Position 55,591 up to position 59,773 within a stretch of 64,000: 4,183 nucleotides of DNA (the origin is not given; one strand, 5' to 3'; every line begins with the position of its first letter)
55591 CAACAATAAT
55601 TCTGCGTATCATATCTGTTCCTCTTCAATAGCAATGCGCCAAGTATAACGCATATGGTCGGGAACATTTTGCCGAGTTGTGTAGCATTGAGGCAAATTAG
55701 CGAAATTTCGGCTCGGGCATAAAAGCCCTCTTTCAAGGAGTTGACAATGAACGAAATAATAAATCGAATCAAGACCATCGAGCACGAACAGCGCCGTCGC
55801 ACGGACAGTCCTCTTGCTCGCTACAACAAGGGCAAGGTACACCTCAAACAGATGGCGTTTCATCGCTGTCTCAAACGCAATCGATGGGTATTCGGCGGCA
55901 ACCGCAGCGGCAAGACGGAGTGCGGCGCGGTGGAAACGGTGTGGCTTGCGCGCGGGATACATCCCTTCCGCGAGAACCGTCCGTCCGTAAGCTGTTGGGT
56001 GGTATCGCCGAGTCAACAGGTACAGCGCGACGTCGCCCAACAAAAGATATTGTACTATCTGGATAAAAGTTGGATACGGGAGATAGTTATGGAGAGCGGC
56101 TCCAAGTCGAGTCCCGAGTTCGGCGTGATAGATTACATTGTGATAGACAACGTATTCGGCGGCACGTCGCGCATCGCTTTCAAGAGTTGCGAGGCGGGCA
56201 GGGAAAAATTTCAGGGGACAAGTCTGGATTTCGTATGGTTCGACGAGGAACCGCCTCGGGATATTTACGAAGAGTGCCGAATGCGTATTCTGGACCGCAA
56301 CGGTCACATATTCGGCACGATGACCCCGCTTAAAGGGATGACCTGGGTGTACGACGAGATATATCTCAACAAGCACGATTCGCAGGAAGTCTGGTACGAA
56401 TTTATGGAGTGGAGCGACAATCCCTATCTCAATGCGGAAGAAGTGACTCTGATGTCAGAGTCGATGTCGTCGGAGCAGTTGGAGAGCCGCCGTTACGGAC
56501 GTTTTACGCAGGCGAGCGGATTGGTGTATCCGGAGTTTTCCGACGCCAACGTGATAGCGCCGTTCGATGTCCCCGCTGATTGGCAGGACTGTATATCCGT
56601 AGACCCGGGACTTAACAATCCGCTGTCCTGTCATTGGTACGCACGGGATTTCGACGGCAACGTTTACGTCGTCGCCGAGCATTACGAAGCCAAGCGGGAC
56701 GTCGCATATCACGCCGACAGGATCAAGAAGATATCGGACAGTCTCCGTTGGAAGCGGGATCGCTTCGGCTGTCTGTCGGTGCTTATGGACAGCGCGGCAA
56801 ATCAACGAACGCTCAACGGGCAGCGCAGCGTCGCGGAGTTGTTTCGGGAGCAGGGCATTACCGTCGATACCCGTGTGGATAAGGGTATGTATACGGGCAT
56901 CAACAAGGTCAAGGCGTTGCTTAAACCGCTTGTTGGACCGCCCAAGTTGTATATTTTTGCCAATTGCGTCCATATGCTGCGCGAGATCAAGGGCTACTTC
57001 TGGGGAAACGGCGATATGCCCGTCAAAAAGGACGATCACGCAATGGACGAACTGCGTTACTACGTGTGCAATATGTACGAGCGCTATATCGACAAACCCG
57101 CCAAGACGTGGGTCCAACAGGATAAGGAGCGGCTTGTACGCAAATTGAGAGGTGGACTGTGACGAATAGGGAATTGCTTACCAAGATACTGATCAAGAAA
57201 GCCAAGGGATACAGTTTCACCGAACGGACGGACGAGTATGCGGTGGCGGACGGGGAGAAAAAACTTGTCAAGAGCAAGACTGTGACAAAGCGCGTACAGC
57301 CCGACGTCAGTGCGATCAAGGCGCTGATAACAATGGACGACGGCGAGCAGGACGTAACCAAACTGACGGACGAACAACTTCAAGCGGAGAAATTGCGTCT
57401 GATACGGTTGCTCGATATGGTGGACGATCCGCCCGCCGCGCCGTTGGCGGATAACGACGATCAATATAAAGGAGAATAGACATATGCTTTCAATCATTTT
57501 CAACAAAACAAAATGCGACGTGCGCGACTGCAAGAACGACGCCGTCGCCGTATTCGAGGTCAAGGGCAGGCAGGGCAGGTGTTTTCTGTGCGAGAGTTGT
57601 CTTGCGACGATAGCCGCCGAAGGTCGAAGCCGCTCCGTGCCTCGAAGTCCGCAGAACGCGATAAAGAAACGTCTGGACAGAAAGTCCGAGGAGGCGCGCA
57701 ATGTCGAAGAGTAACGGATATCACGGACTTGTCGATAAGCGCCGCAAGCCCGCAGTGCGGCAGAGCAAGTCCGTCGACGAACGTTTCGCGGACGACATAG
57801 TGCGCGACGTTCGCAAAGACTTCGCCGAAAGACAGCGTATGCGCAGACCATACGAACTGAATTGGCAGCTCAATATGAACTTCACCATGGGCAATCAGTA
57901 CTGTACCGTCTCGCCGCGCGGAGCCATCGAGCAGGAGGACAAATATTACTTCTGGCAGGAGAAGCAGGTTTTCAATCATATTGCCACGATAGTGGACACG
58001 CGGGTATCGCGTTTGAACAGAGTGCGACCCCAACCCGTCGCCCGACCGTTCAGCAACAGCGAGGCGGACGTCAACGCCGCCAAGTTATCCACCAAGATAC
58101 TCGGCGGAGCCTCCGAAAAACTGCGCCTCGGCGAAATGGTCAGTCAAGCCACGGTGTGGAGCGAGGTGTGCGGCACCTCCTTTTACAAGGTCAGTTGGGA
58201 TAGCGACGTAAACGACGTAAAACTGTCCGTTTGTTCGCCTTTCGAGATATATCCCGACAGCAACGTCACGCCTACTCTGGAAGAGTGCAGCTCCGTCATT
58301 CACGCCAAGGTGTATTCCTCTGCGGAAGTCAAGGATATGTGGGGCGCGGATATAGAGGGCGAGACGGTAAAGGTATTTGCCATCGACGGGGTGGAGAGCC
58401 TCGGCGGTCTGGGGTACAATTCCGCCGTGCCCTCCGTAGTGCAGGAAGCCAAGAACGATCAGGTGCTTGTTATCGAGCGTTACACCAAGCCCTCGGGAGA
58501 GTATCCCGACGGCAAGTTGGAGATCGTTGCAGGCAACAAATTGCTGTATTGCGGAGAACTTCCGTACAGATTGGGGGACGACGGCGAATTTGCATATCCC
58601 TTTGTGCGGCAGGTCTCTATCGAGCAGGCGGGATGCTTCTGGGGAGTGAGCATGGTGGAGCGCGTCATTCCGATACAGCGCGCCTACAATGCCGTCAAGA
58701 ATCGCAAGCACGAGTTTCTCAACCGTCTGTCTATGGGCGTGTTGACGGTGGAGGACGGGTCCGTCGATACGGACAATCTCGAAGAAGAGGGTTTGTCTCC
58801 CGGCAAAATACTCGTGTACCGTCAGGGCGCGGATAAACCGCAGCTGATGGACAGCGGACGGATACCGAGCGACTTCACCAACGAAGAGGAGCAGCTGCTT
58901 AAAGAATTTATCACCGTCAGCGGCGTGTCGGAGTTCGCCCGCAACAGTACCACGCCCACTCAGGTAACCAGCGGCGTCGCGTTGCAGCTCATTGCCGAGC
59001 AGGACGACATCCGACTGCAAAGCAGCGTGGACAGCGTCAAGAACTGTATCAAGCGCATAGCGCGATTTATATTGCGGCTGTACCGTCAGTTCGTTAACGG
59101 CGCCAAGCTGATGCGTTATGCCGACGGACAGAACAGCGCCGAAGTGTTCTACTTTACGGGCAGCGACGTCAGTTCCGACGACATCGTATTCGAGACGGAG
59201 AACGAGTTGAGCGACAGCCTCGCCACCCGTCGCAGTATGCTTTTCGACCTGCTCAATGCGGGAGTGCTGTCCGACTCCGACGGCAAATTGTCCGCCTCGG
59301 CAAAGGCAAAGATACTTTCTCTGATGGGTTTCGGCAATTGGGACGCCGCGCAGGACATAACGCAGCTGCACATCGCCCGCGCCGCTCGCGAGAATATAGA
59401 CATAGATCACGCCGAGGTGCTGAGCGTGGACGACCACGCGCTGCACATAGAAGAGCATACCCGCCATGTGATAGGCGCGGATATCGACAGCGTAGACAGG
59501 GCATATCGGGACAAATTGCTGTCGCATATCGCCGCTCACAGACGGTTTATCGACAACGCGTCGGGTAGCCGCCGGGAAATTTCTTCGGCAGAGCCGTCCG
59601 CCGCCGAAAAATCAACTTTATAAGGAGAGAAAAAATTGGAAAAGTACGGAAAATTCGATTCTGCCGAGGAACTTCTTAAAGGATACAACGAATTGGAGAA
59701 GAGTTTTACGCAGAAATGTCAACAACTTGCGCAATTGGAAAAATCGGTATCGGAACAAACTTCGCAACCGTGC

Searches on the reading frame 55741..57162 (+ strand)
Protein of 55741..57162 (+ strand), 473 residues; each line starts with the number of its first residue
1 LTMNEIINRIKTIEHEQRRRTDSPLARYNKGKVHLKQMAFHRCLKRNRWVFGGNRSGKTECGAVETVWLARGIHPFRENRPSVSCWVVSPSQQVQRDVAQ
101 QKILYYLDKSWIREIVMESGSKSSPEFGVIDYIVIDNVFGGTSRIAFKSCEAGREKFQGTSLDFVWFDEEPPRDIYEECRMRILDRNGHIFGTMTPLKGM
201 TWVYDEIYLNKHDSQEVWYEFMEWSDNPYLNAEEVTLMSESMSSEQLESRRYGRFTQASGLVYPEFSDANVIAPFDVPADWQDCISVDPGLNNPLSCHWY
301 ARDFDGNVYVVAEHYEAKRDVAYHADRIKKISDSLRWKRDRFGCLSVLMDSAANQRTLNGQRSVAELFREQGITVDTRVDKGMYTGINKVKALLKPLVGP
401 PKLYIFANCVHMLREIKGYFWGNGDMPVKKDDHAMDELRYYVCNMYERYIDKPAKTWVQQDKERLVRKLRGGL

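Call 103: search_protein_families(library=pfam, proteins=[window:55741-57162:+], max_evalue=0.001)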
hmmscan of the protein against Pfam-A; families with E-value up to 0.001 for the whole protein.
window:55741-57162:+ (473 aa): 2 families
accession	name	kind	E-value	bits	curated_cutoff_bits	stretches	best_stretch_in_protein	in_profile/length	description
PF03237.21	Terminase_6N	-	8.4e-11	42.4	22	1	52-264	4-209/215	Terminase large subunit, T4likevirus-type, N-terminal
PF17289.8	Terminase_6C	-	8.2e-05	23.1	22.6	1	285-444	1-154/155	Terminase RNaseH-like domain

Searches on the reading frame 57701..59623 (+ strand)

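Call 103: search_protein_families(library=pfam, proteins=[window:57701-59623:+], max_evalue=0.001)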
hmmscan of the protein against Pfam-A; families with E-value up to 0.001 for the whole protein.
window:57701-59623:+ (640 aa): 2 families
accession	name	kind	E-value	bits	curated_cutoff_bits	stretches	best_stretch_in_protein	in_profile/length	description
PF16510.12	P22_portal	-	1.1e-20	74.1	26.1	2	278-501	259-479/594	Phage P22-like portal protein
PF23899.1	SU10_portal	-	2.8e-07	29.8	30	1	163-475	181-487/593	Phage SU10 portal protein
